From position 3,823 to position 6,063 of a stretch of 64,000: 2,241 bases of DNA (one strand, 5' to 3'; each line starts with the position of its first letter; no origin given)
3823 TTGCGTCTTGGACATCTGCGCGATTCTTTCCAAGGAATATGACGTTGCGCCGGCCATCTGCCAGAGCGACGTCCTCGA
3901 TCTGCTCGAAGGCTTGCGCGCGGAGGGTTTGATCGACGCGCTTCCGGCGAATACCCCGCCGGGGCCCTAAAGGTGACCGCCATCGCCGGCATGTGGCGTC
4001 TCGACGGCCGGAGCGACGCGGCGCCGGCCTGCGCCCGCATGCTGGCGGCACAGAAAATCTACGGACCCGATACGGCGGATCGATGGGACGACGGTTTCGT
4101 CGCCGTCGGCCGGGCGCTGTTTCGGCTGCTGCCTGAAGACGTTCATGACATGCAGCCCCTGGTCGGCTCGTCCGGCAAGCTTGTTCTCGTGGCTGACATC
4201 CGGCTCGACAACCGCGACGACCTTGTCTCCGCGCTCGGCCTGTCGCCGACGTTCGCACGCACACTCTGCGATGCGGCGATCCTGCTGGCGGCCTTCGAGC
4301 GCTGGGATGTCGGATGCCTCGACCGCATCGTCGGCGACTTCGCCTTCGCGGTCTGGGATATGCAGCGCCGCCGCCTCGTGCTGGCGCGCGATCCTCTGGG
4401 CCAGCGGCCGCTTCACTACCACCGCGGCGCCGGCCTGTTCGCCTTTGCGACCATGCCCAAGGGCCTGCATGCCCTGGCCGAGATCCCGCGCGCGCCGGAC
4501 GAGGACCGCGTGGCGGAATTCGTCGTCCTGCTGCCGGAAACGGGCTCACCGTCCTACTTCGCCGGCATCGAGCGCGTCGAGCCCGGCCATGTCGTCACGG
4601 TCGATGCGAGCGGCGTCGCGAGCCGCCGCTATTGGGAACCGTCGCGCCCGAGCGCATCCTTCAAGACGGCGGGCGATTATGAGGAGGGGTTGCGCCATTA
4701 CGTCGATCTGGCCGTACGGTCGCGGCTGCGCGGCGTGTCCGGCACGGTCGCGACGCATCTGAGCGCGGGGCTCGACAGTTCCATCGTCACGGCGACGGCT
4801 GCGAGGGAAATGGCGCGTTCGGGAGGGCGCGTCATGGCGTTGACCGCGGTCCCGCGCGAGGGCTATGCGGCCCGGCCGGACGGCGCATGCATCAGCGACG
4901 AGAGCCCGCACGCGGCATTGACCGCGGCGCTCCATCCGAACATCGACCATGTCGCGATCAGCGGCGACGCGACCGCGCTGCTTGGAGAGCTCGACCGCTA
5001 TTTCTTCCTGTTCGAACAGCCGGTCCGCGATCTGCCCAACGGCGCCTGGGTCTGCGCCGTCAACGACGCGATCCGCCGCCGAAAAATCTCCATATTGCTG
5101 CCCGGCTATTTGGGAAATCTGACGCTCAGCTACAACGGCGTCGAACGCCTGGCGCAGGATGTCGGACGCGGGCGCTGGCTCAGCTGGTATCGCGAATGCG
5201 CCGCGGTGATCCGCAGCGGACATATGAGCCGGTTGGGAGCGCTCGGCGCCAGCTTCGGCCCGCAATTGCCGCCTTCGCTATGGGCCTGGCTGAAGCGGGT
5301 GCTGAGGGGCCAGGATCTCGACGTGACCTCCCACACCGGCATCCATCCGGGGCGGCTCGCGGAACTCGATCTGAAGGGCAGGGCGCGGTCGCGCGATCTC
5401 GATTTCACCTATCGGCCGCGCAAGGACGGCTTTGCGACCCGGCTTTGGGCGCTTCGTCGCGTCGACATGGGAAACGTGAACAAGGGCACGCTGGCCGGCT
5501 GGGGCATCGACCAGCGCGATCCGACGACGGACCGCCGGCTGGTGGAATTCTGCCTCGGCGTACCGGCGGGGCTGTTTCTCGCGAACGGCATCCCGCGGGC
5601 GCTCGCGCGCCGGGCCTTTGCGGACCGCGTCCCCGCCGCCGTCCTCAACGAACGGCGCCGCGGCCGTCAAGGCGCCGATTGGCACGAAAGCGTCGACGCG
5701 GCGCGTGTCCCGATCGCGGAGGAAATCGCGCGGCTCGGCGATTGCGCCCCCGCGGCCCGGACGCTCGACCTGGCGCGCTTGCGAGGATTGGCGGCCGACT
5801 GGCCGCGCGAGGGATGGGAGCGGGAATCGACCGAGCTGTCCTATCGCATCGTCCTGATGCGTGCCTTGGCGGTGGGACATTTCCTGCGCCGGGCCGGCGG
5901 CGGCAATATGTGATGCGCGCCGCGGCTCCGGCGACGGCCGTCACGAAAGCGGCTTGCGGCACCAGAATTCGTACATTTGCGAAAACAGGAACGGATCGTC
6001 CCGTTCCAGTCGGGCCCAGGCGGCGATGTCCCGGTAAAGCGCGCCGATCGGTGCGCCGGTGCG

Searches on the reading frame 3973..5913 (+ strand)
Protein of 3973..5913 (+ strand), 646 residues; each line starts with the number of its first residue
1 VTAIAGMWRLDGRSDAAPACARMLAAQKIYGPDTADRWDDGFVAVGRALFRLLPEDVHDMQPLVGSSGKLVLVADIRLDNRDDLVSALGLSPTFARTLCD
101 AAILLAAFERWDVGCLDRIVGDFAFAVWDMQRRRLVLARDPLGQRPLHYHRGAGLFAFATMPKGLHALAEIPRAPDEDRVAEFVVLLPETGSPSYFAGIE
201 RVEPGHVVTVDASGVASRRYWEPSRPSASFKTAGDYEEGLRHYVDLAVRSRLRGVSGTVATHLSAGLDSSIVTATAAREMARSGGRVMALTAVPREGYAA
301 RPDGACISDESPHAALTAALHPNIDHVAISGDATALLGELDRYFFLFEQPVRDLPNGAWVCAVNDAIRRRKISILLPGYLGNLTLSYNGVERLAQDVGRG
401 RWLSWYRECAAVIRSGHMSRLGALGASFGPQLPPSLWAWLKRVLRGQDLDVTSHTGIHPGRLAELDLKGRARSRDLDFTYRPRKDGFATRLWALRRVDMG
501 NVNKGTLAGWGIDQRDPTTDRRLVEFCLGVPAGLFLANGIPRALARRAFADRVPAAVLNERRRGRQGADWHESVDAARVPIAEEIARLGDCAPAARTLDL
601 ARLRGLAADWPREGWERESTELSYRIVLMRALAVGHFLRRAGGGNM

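Call 9: search_protein_families(library=pfam, proteins=[window:3973-5913:+], max_evalue=0.01)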
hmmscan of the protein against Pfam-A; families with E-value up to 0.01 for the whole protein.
window:3973-5913:+ (646 aa): 3 families
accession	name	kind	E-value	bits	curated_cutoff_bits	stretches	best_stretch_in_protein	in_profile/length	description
PF13537.11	GATase_7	-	9.3e-22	77.8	25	1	58-166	11-122/123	Glutamine amidotransferase domain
PF00733.27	Asn_synthase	-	1.5e-21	77.9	21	1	240-608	2-329/354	Asparagine synthase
PF13522.11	GATase_6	-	1.3e-16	61.2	27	1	53-159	22-128/130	Glutamine amidotransferase domain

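Call 14: search_protein_families(library=ncbifam, proteins=[window:3973-5913:+], max_evalue=0.01)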
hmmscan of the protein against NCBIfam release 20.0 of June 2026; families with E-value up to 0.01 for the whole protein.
window:3973-5913:+ (646 aa): 6 families
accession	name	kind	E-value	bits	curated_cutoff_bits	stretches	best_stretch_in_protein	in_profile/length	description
NF033535.1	lass_lactam_cya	exception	2.4e-89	300.6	525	2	1-421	1-411/668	lasso peptide isopeptide bond-forming cyclase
TIGR01536.1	asn_synth_AEB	equivalog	2.3e-46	158.9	267.1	2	4-378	3-361/517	asparagine synthase (glutamine-hydrolyzing)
TIGR03104.1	trio_amidotrans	equivalog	4.8e-37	127.5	570.1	1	1-277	1-281/589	N-acetylglutaminylglutamine amidotransferase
TIGR03108.1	eps_aminotran_1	hypoth_equivalog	1.2e-34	120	816.9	1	1-281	1-283/628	XrtA/PEP-CTERM system amidotransferase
NF006949.0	PRK09431.1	equivalog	1.6e-23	83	499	2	1-167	1-167/554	asparagine synthase B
NF033561.1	macrolact_Ik_Al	subfamily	7.4e-19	67.7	300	1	124-296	82-250/561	albusnodin/ikarugamycin family macrolactam cyclase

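Call 19: find_homologous_proteins(query=window:3973-5913:+, max_evalue=1e-30)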
Query window:3973-5913:+ (646 aa): 2290 proteins with E <= 1e-30 among 8000 candidates; the best 120 are listed.
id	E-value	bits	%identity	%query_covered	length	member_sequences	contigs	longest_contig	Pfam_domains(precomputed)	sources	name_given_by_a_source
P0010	0.0e+0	1451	100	99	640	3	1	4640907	PF00733.28,PF13522.12,PF13537.12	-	-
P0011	0.0e+0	1284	88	100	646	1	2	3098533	PF00733.28,PF13522.12,PF13537.12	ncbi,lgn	ncbi:MAG: asparagine synthase-related protein [Rhizomicrobium sp.]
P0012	0.0e+0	1232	85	100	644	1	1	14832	PF00733.28,PF13522.12,PF13537.12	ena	-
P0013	0.0e+0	1190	84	97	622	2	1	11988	PF00733.28,PF13522.12,PF13537.12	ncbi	ncbi:MAG TPA: asparagine synthase-related protein [Rhizomicrobium sp.]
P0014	5.9e-289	978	67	100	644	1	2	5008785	PF00733.28,PF13522.12,PF13537.12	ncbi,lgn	ncbi:MAG: asparagine synthase-related protein [Rhizomicrobium sp.]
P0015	1.9e-280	950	66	100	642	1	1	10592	PF00733.28,PF13522.12,PF13537.12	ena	-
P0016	3.6e-279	946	66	96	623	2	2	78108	PF00733.28,PF13522.12,PF13537.12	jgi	jgi:asparagine synthase (glutamine-hydrolysing)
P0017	1.8e-276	937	66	96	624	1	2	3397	PF00733.28,PF13522.12,PF13537.12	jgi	jgi:asparagine synthase (glutamine-hydrolysing)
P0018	9.9e-262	888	63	96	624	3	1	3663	PF00733.28,PF13522.12,PF13537.12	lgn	-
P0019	1.0e-256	872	61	100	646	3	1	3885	PF00733.28,PF13522.12,PF13537.12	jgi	-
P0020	8.0e-256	869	59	100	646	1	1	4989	PF00733.28,PF13522.12,PF13537.12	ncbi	-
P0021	1.5e-253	861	61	100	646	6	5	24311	PF00733.28,PF13522.12,PF13537.12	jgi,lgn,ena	-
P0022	1.9e-252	858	59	100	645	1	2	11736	PF00733.28,PF13522.12,PF13537.12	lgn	-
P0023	4.5e-252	857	60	96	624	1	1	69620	PF00733.28,PF13522.12,PF13537.12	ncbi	-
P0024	1.9e-251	854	60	100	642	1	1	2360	PF00733.28,PF13522.12,PF13537.12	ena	-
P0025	1.2e-247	842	60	100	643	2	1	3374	PF00733.28,PF13522.12,PF13537.12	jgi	jgi:asparagine synthase (glutamine-hydrolysing)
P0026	6.9e-246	836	59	100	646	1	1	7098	PF00733.28,PF13522.12,PF13537.12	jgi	jgi:asparagine synthase (glutamine-hydrolysing)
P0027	5.9e-245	833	58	100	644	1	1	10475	PF00733.28,PF13522.12,PF13537.12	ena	-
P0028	1.2e-244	832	59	96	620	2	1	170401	PF00733.28,PF13522.12,PF13537.12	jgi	jgi:asparagine synthase (glutamine-hydrolysing)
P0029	5.2e-244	830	60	96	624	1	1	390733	PF00733.28,PF13522.12,PF13537.12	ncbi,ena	-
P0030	8.6e-244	829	58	100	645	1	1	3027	PF00733.28,PF13522.12,PF13537.12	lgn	-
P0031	1.8e-243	828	56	100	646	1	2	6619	PF00733.28,PF13522.12,PF13537.12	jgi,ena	jgi:asparagine synthase (glutamine-hydrolysing)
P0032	4.2e-243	827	57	100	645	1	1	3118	PF00733.28,PF13522.12,PF13537.12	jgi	jgi:asparagine synthase (glutamine-hydrolysing)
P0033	4.3e-243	827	58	100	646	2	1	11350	PF00733.28,PF13522.12,PF13537.12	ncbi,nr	ncbi:MAG TPA: asparagine synthase-related protein [Pseudolabrys sp.]|nr:asparagine synthase-related 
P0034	2.4e-240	818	57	100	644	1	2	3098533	PF00733.28,PF13522.12,PF13537.12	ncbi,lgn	ncbi:MAG: asparagine synthase-related protein [Rhizomicrobium sp.]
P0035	2.9e-240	817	58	100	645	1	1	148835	PF00733.28,PF13522.12,PF13537.12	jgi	jgi:asparagine synthase (glutamine-hydrolysing)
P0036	4.9e-240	817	58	100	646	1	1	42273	PF00733.28,PF13522.12,PF13537.12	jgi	jgi:asparagine synthase (glutamine-hydrolysing)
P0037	3.1e-239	814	60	100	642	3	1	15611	PF00733.28,PF13522.12,PF13537.12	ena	-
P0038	7.3e-239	813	58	100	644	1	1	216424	PF00733.28,PF13522.12,PF13537.12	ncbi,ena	-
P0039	1.2e-238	812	57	100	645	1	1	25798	PF00733.28,PF13522.12,PF13537.12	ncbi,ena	-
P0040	2.5e-238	811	58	100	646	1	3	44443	PF00733.28,PF13522.12,PF13537.12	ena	-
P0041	1.1e-237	809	57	100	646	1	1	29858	PF00733.28,PF13522.12,PF13537.12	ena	-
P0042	1.8e-237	808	55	100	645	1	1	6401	PF00733.28,PF13522.12,PF13537.12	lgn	-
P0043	2.8e-237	808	56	100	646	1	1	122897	PF00733.28,PF13522.12,PF13537.12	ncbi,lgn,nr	ncbi:MAG: asparagine synthetase B [Proteobacteria bacterium]|nr:asparagine synthetase B [Pseudomonad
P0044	3.9e-237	807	57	100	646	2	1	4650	PF00733.28,PF13522.12,PF13537.12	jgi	jgi:asparagine synthase (glutamine-hydrolysing)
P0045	5.5e-237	807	58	100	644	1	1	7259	PF00733.28,PF13522.12,PF13537.12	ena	-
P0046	7.1e-237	806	57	100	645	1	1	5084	PF00733.28,PF13522.12,PF13537.12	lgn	-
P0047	1.4e-236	805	55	100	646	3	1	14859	PF00733.28,PF13522.12,PF13537.12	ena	-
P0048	6.0e-236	803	57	100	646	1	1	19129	PF00733.28,PF13522.12,PF13537.12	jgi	jgi:asparagine synthase (glutamine-hydrolysing)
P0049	1.5e-235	802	57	100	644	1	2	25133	PF00733.28,PF13522.12,PF13537.12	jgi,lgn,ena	-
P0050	2.5e-235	801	57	100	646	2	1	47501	PF00733.28,PF13522.12,PF13537.12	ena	-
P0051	4.6e-235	800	57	100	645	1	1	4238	PF00733.28,PF13522.12,PF13537.12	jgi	jgi:asparagine synthase (glutamine-hydrolysing)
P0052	4.8e-235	800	57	100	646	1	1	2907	PF00733.28,PF13522.12,PF13537.12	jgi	jgi:asparagine synthase (glutamine-hydrolysing)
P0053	6.2e-235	800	58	100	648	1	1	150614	PF00733.28,PF13522.12,PF13537.12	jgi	-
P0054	6.3e-235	800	56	100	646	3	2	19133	PF00733.28,PF13522.12,PF13537.12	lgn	-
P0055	9.7e-235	799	57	100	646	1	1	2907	PF00733.28,PF13522.12,PF13537.12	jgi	jgi:asparagine synthase (glutamine-hydrolysing)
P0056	1.1e-234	799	58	100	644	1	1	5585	PF00733.28,PF13522.12,PF13537.12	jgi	jgi:asparagine synthase (glutamine-hydrolysing)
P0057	1.4e-234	799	57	100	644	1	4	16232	PF00733.28,PF13522.12,PF13537.12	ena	-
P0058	1.5e-234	799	57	100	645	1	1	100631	PF00733.28,PF13522.12,PF13537.12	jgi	jgi:asparagine synthase (glutamine-hydrolysing)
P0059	2.0e-234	798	57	100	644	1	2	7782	PF00733.28,PF13522.12,PF13537.12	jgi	jgi:asparagine synthase (glutamine-hydrolysing)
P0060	2.2e-234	798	56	100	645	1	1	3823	PF00733.28,PF13522.12,PF13537.12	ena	-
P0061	2.5e-234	798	56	100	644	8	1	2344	PF00733.28,PF13522.12,PF13537.12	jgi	jgi:asparagine synthase (glutamine-hydrolysing)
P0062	2.7e-234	798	56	100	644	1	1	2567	PF00733.28,PF13522.12,PF13537.12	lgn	-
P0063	4.4e-234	797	57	100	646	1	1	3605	PF00733.28,PF13522.12,PF13537.12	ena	-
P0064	5.0e-234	797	55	100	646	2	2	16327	PF00733.28,PF13522.12,PF13537.12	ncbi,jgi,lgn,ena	ncbi:MAG TPA: asparagine synthase-related protein [Rhizomicrobium sp.]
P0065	5.4e-234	797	55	100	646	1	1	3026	PF00733.28,PF13522.12,PF13537.12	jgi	jgi:asparagine synthase (glutamine-hydrolysing)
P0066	5.9e-234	797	57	100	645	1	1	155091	PF00733.28,PF13522.12,PF13537.12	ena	-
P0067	6.1e-234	797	56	100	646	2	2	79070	PF00733.28,PF13522.12,PF13537.12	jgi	jgi:asparagine synthase (glutamine-hydrolysing)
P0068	6.7e-234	796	56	100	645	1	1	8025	PF00733.28,PF13522.12,PF13537.12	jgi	jgi:asparagine synthase (glutamine-hydrolysing)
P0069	7.9e-234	796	56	100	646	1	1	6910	PF00733.28,PF13522.12,PF13537.12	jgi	jgi:asparagine synthase (glutamine-hydrolysing)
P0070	8.7e-234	796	57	100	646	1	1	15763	PF00733.28,PF13522.12,PF13537.12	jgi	jgi:asparagine synthase (glutamine-hydrolysing)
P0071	9.4e-234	796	56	100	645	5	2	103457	PF00733.28,PF13522.12,PF13537.12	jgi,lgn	jgi:asparagine synthase (glutamine-hydrolysing)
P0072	9.5e-234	796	56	100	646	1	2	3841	PF00733.28,PF13522.12,PF13537.12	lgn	-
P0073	1.2e-233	796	56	100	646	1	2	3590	PF00733.28,PF13522.12,PF13537.12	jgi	jgi:asparagine synthase (glutamine-hydrolysing)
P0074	1.3e-233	796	56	100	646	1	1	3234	PF00733.28,PF13522.12,PF13537.12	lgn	-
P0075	1.6e-233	795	57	100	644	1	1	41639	PF00733.28,PF13522.12,PF13537.12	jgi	jgi:asparagine synthase (glutamine-hydrolysing)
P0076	2.7e-233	794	57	100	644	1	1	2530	PF00733.28,PF13522.12,PF13537.12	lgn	-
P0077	3.1e-233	794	57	100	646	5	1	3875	PF00733.28,PF13522.12,PF13537.12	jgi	jgi:asparagine synthase (glutamine-hydrolysing)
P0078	3.9e-233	794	57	100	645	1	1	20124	PF00733.28,PF13522.12,PF13537.12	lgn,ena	-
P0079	4.5e-233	794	55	100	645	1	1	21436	PF00733.28,PF13522.12,PF13537.12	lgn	-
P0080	4.7e-233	794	56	100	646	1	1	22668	PF00733.28,PF13522.12,PF13537.12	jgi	jgi:asparagine synthase (glutamine-hydrolysing)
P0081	6.6e-233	793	57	100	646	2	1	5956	PF00733.28,PF13522.12,PF13537.12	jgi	jgi:asparagine synthase (glutamine-hydrolysing)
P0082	7.6e-233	793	56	100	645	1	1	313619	PF00733.28,PF13522.12,PF13537.12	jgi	jgi:asparagine synthase (glutamine-hydrolysing)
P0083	7.9e-233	793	56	100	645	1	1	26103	PF00733.28,PF13522.12,PF13537.12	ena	-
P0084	9.7e-233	793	56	100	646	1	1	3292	PF00733.28,PF13522.12,PF13537.12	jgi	jgi:asparagine synthase (glutamine-hydrolysing)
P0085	1.2e-232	792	57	100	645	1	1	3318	PF00733.28,PF13522.12,PF13537.12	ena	-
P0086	1.3e-232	792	55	99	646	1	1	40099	PF00733.28,PF13522.12,PF13537.12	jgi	jgi:asparagine synthase (glutamine-hydrolysing)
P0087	1.5e-232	792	58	100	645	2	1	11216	PF00733.28,PF13522.12,PF13537.12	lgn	-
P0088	1.6e-232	792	56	100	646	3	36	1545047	PF00733.28,PF13522.12,PF13537.12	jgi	jgi:asparagine synthase (glutamine-hydrolysing)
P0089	1.7e-232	792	56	100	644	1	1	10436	PF00733.28,PF13522.12,PF13537.12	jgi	-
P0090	1.7e-232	792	56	100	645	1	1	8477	PF00733.28,PF13522.12,PF13537.12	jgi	jgi:asparagine synthase (glutamine-hydrolysing)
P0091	1.7e-232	792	57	100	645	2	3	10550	PF00733.28,PF13522.12,PF13537.12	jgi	jgi:asparagine synthase (glutamine-hydrolysing)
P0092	1.7e-232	792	56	100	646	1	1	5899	PF00733.28,PF13522.12,PF13537.12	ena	-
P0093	1.8e-232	792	57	100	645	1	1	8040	PF00733.28,PF13522.12,PF13537.12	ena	-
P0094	2.0e-232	792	57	100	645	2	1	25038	PF00733.28,PF13522.12,PF13537.12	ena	-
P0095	2.2e-232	791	55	100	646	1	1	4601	PF00733.28,PF13522.12,PF13537.12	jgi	jgi:asparagine synthase (glutamine-hydrolysing)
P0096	2.3e-232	791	57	100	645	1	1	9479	PF00733.28,PF13522.12,PF13537.12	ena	-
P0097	2.8e-232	791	57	97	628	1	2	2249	PF00733.28,PF13522.12,PF13537.12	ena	-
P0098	4.0e-232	791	56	100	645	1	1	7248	PF00733.28,PF13522.12,PF13537.12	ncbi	ncbi:MAG: asparagine synthase-related protein [Pseudolabrys sp.]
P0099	4.1e-232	791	56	100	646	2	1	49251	PF00733.28,PF13522.12,PF13537.12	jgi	-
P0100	5.2e-232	790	55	100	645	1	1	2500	PF00733.28,PF13522.12,PF13537.12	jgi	jgi:asparagine synthase (glutamine-hydrolysing)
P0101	5.2e-232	790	56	100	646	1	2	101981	PF00733.28,PF13522.12,PF13537.12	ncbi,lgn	ncbi:MAG: asparagine synthase-related protein [Pseudolabrys sp.]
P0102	5.7e-232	790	56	100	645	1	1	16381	PF00733.28,PF13522.12,PF13537.12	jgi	-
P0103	1.3e-231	789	59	100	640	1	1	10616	PF00733.28,PF13522.12,PF13537.12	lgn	-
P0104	1.6e-231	789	57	100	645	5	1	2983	PF00733.28,PF13522.12,PF13537.12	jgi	jgi:asparagine synthase (glutamine-hydrolysing)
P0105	1.7e-231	789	57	100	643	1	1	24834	PF00733.28,PF13522.12,PF13537.12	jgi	jgi:asparagine synthase (glutamine-hydrolysing)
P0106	1.9e-231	788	57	100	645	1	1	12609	PF00733.28,PF13522.12,PF13537.12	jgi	jgi:asparagine synthase (glutamine-hydrolysing)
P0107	2.5e-231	788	55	100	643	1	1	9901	PF00733.28,PF13522.12,PF13537.12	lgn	-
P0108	3.0e-231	788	56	100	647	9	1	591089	PF00733.28,PF13522.12,PF13537.12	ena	-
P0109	4.0e-231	787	57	100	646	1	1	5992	PF00733.28,PF13522.12,PF13537.12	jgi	jgi:asparagine synthase (glutamine-hydrolysing)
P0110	6.8e-231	787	58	100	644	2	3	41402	PF00733.28,PF13522.12,PF13537.12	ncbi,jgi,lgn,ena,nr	ncbi:MAG TPA: asparagine synthetase B [Stellaceae bacterium]|nr:asparagine synthetase B [Stellaceae 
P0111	8.8e-231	786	56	100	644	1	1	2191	PF00733.28,PF13522.12,PF13537.12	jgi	jgi:asparagine synthase (glutamine-hydrolysing)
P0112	1.2e-230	786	57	100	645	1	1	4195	PF00733.28,PF13522.12,PF13537.12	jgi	jgi:asparagine synthase (glutamine-hydrolysing)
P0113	1.4e-230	786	56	100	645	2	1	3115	PF00733.28,PF13522.12,PF13537.12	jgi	jgi:asparagine synthase (glutamine-hydrolysing)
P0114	1.6e-230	785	58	100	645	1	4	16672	PF00733.28,PF13522.12,PF13537.12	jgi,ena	-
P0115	1.6e-230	785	54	100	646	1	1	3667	PF00733.28,PF13522.12,PF13537.12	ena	-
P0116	1.9e-230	785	56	100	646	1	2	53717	PF00733.28,PF13522.12,PF13537.12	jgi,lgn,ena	-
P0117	5.8e-230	783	55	100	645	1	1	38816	PF00733.28,PF13522.12,PF13537.12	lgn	-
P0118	7.4e-230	783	55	100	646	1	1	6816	PF00733.28,PF13522.12,PF13537.12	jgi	jgi:asparagine synthase (glutamine-hydrolysing)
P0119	7.4e-230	783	57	100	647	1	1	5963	PF00733.28,PF13522.12,PF13537.12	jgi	jgi:asparagine synthase (glutamine-hydrolysing)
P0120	8.0e-230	783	55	100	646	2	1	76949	PF00733.28,PF13522.12,PF13537.12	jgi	-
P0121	8.5e-230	783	55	100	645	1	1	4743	PF00733.28,PF13522.12,PF13537.12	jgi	jgi:asparagine synthase (glutamine-hydrolysing)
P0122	9.9e-230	783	56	100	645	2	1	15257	PF00733.28,PF13522.12,PF13537.12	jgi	jgi:asparagine synthase (glutamine-hydrolysing)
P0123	1.5e-229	782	55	100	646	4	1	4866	PF00733.28,PF13522.12,PF13537.12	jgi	jgi:asparagine synthase (glutamine-hydrolysing)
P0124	1.5e-229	782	55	100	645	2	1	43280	PF00733.28,PF13522.12,PF13537.12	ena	-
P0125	1.6e-229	782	56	100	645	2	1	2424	PF00733.28,PF13522.12,PF13537.12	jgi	jgi:asparagine synthase (glutamine-hydrolysing)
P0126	2.4e-229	781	55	100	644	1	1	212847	PF00733.28,PF13522.12,PF13537.12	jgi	jgi:asparagine synthase (glutamine-hydrolysing)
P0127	2.7e-229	781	55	100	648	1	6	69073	PF00733.28,PF13522.12,PF13537.12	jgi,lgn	jgi:asparagine synthase (glutamine-hydrolysing)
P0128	3.1e-229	781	55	100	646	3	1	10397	PF00733.28,PF13522.12,PF13537.12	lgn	-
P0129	3.3e-229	781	56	100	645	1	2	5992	PF00733.28,PF13522.12,PF13537.12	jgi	-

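Call 21: find_encoding_contigs(protein=P0016, flank=6000, max_places=2)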
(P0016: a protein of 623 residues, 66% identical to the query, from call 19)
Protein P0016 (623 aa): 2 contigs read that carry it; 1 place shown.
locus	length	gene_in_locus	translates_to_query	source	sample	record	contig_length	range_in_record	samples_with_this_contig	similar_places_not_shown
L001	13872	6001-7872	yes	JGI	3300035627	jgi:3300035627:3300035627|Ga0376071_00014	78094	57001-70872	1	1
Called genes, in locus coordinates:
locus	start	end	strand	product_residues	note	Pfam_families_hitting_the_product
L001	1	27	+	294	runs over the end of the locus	PF01040:UbiA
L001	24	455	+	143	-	PF04138:GtrA_DPMS_TM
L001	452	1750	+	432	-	PF01565:FAD_binding_4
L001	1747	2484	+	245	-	PF00106:adh_short, PF08659:KR (weak), PF13561:adh_short_C2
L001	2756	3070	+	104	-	-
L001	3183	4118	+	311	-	PF27840:ScmC (weak)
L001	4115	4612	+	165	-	PF13471:Transglut_core3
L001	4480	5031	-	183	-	-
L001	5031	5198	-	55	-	-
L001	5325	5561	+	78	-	-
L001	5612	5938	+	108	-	PF05402:PqqD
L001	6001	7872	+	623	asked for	PF13522:GATase_6, PF13537:GATase_7, PF00733:Asn_synthase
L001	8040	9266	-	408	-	PF14907:NTP_transf_5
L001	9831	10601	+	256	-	-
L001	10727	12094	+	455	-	-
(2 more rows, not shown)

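Call 22: find_encoding_contigs(protein=P0043, flank=6000, max_places=2)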
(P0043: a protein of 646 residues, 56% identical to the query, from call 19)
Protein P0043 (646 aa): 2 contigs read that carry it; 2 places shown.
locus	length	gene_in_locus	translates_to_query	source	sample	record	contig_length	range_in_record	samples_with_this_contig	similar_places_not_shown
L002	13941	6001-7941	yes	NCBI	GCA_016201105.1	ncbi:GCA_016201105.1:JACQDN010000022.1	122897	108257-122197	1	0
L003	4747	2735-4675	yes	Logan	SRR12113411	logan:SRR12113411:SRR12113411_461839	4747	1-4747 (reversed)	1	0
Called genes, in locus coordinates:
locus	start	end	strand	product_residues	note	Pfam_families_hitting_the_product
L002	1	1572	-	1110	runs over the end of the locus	PF02811:PHP (faint), PF07733:DNA_pol3_alpha, PF17657:DNA_pol3_finger, PF14579:HHH_6, PF01336:tRNA_anti-codon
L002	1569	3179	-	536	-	PF00817:IMS, PF11799:IMS_C (weak)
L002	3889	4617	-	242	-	PF00730:HhH-GPD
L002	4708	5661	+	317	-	PF27840:ScmC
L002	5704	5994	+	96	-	PF05402:PqqD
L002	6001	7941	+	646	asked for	PF13522:GATase_6, PF13537:GATase_7, PF00733:Asn_synthase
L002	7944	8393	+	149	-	PF13471:Transglut_core3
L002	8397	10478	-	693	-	PF05649:Peptidase_M13_N, PF01431:Peptidase_M13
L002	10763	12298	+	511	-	PF00989:PAS, PF13426:PAS_9, PF00989:PAS, PF08448:PAS_4, PF13426:PAS_9, PF08447:PAS_3, PF00512:HisKA, PF02518:HATPase_c, +4 more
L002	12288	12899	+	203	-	PF00072:Response_reg, PF06490:FleQ (weak), PF00196:GerE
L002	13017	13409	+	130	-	PF00072:Response_reg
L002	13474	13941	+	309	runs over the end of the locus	PF00795:CN_hydrolase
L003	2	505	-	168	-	?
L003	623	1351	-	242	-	PF00730:HhH-GPD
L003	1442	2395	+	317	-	PF27840:ScmC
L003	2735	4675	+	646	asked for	PF13522:GATase_6, PF13537:GATase_7, PF00733:Asn_synthase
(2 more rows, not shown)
